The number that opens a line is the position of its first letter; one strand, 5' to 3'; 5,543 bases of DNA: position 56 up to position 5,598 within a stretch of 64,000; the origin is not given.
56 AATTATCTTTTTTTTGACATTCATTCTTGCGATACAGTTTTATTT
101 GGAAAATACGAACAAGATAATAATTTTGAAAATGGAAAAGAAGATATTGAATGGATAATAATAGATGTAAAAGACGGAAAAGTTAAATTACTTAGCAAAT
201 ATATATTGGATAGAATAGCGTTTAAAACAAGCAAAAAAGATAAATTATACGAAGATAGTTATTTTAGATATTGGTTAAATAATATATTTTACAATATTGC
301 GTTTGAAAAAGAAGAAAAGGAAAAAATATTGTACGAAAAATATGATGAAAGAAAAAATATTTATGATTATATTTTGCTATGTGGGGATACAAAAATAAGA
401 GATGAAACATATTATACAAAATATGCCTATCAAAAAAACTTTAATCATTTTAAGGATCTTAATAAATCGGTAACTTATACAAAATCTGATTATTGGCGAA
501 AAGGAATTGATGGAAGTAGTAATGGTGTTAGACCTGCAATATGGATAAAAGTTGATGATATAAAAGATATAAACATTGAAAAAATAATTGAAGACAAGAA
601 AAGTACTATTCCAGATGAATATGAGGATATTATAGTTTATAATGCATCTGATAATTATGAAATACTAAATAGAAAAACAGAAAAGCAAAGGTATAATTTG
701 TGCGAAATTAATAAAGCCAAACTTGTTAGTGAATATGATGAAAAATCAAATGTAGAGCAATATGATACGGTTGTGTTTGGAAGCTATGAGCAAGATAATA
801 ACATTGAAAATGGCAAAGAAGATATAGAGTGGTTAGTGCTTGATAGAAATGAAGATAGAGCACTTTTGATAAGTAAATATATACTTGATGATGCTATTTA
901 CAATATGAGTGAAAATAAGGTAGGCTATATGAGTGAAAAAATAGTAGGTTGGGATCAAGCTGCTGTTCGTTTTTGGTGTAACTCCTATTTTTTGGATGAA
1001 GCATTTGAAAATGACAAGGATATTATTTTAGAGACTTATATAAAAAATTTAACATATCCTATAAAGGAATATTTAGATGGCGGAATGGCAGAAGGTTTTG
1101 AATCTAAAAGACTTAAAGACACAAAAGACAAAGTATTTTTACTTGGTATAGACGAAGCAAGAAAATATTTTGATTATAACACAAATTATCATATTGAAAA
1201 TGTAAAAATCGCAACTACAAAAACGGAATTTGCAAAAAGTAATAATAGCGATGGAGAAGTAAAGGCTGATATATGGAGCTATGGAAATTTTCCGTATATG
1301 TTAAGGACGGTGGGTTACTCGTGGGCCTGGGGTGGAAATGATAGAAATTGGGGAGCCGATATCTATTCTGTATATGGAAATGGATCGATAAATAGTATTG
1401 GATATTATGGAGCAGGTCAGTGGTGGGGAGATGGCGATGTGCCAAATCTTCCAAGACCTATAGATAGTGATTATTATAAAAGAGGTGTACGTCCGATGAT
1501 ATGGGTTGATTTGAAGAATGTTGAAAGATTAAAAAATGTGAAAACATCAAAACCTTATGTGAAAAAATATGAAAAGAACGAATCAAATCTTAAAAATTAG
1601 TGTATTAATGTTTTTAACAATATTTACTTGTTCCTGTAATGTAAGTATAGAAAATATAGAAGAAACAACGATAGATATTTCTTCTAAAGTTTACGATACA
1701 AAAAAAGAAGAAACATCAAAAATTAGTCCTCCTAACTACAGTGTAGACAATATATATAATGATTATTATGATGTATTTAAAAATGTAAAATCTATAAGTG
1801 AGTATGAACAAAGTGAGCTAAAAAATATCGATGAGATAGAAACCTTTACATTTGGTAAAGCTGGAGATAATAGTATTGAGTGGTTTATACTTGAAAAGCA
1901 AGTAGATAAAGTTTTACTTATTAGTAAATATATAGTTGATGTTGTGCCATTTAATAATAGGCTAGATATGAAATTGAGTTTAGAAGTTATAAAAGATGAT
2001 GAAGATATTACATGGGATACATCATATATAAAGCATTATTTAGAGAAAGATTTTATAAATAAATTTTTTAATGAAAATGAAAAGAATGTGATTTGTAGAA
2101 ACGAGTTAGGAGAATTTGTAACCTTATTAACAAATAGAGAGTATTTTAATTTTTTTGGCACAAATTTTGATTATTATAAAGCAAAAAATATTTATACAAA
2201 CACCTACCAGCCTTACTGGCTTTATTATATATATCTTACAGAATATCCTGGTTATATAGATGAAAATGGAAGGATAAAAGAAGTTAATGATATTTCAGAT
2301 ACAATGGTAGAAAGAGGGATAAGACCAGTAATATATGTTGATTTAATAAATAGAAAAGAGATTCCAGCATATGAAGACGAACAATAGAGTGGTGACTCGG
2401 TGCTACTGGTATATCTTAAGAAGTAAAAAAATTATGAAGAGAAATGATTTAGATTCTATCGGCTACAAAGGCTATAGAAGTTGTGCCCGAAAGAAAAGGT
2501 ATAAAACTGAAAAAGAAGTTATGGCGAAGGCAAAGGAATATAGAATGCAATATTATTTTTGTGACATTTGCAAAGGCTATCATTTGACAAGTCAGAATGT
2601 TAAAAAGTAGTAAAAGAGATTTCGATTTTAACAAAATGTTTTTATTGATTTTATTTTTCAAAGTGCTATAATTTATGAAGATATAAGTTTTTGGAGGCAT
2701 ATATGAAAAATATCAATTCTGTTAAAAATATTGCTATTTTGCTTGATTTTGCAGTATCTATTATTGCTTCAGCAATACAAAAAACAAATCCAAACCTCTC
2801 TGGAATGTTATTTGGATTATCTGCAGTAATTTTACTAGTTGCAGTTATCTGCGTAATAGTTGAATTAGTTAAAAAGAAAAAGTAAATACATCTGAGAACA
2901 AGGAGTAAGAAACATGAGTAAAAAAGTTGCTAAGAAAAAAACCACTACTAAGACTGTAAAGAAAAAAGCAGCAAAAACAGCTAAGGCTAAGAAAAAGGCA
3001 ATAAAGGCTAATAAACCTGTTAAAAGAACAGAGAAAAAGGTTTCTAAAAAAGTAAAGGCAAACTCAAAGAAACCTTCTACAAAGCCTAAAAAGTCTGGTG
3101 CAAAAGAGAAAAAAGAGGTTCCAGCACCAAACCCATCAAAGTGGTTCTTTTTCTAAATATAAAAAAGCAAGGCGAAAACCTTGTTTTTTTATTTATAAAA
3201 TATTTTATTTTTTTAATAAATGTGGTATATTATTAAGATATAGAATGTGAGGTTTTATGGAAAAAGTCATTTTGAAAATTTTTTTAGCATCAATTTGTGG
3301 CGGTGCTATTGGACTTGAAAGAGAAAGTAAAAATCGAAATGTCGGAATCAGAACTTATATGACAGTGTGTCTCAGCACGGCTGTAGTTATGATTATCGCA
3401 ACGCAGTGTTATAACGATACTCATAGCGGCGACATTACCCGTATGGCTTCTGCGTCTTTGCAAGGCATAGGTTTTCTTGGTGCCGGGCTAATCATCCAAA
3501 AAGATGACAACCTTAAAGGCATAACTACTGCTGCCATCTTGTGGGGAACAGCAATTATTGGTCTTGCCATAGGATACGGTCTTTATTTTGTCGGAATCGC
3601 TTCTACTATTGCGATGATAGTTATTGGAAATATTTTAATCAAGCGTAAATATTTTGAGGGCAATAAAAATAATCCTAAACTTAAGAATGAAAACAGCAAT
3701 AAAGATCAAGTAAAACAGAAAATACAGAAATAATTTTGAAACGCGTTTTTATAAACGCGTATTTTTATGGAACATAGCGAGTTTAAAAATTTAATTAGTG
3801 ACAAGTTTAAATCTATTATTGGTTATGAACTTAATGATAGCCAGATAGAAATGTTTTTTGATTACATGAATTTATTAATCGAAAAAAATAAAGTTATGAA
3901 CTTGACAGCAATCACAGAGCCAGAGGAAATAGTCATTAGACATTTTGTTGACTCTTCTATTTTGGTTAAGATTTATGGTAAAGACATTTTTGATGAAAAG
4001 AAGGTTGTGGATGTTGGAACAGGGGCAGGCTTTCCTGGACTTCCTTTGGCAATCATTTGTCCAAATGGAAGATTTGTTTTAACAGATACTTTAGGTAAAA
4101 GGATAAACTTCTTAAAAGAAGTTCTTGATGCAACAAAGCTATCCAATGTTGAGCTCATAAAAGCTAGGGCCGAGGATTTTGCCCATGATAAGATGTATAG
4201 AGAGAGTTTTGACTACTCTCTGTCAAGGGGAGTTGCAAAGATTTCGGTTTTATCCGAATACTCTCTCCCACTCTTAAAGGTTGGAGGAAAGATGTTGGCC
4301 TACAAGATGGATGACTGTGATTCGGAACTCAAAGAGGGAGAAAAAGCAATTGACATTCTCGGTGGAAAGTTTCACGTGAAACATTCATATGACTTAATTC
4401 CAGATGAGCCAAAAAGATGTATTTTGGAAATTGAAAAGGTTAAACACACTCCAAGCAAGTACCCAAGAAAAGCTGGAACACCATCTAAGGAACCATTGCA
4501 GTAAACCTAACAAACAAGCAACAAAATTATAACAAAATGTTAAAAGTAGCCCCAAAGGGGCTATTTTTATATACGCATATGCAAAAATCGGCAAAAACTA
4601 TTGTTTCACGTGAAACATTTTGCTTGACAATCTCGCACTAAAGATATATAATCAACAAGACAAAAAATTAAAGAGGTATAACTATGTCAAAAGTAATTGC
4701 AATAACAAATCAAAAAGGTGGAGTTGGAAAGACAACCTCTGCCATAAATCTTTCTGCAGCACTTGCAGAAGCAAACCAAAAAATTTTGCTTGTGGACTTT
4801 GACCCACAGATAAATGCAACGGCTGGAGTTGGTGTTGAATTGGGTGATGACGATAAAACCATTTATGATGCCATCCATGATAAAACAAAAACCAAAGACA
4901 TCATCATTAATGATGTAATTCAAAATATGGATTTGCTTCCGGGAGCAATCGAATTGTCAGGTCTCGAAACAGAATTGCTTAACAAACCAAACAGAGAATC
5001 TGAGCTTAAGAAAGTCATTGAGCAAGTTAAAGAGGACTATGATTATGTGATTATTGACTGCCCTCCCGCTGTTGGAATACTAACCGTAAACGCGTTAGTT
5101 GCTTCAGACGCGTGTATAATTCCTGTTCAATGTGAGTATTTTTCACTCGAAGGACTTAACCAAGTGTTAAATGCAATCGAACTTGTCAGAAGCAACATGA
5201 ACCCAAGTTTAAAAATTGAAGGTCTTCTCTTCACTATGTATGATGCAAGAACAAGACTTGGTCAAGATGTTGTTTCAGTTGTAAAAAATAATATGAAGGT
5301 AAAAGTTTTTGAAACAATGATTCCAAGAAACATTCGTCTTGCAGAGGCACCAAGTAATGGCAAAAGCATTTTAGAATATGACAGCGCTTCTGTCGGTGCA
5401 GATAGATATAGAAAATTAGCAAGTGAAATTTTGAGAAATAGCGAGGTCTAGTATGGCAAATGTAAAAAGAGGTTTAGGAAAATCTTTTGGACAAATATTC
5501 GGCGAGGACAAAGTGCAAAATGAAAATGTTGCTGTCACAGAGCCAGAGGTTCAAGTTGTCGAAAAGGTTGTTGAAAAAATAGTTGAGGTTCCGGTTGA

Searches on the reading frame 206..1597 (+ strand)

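Call 77: search_protein_families(library=pfam, proteins=[window:206-1597:+], max_evalue=0.00001)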
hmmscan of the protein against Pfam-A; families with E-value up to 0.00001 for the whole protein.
window:206-1597:+ (464 aa): 1 family
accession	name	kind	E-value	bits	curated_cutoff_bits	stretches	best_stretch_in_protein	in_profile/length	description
PF19789.6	DUF6273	-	1e-16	61.7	23.5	1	217-435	2-171/172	Domain of unknown function (DUF6273)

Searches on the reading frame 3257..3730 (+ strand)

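Call 77: search_protein_families(library=pfam, proteins=[window:3257-3730:+], max_evalue=0.00001)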
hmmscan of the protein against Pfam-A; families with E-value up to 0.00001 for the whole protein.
window:3257-3730:+ (158 aa): 1 family
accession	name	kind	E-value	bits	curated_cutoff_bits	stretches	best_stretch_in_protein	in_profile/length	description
PF02308.21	MgtC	-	4.5e-32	111.4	31.4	1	8-126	1-114/121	MgtC family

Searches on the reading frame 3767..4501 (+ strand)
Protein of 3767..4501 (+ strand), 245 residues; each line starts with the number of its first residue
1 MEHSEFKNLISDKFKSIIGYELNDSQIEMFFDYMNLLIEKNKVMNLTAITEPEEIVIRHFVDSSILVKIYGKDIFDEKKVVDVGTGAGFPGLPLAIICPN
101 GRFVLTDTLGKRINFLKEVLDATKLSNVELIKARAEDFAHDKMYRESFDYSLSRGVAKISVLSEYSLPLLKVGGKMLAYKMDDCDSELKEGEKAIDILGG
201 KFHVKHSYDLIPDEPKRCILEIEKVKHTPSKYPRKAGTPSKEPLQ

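Call 77: search_protein_families(library=pfam, proteins=[window:3767-4501:+], max_evalue=0.00001)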
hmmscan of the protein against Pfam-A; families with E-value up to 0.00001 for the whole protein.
window:3767-4501:+ (245 aa): 2 families
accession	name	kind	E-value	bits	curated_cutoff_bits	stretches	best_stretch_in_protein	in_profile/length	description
PF02527.21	GidB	-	1.6e-45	155.2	27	1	26-200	1-168/184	rRNA small subunit methyltransferase G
PF13847.12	Methyltransf_31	-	2.8e-09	37.3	27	1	76-182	3-113/145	Methyltransferase domain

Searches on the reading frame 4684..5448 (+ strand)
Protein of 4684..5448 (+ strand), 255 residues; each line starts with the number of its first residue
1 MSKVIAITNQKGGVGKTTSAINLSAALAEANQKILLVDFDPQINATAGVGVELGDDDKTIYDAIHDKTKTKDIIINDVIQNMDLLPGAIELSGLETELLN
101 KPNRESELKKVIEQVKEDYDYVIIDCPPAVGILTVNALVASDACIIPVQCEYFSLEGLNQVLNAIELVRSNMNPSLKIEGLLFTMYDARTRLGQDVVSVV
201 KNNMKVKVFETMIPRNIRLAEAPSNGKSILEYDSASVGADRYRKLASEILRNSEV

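Call 77: search_protein_families(library=pfam, proteins=[window:4684-5448:+], max_evalue=0.00001)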
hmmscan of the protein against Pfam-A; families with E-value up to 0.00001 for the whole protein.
window:4684-5448:+ (255 aa): 7 families
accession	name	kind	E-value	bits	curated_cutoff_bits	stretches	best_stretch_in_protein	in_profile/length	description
PF13614.12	AAA_31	-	1.9e-68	230.3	27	1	2-178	1-177/177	AAA domain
PF01656.29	CbiA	-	4.8e-26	91.6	25.4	1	5-229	1-125/125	CobQ/CobB/MinD/ParA nucleotide binding domain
PF00142.24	Fer4_NifH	-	2.1e-16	60.7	25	1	10-254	7-249/271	4Fe-4S iron sulfur cluster binding proteins, NifH/frxC family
PF06564.18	CBP_BcsQ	-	2.2e-13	50.7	21.3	1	3-247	2-231/234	Cellulose biosynthesis protein BcsQ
PF10609.15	ParA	-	2.7e-12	47.1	27.1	1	2-249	3-245/246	NUBPL iron-transfer P-loop NTPase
PF09140.17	MipZ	-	1.8e-10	41.1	20.7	0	4-41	2-39/262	ATPase MipZ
PF02374.21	ArsA_ATPase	-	2.9e-08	33.7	24.3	1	10-129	8-135/305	Anion-transporting ATPase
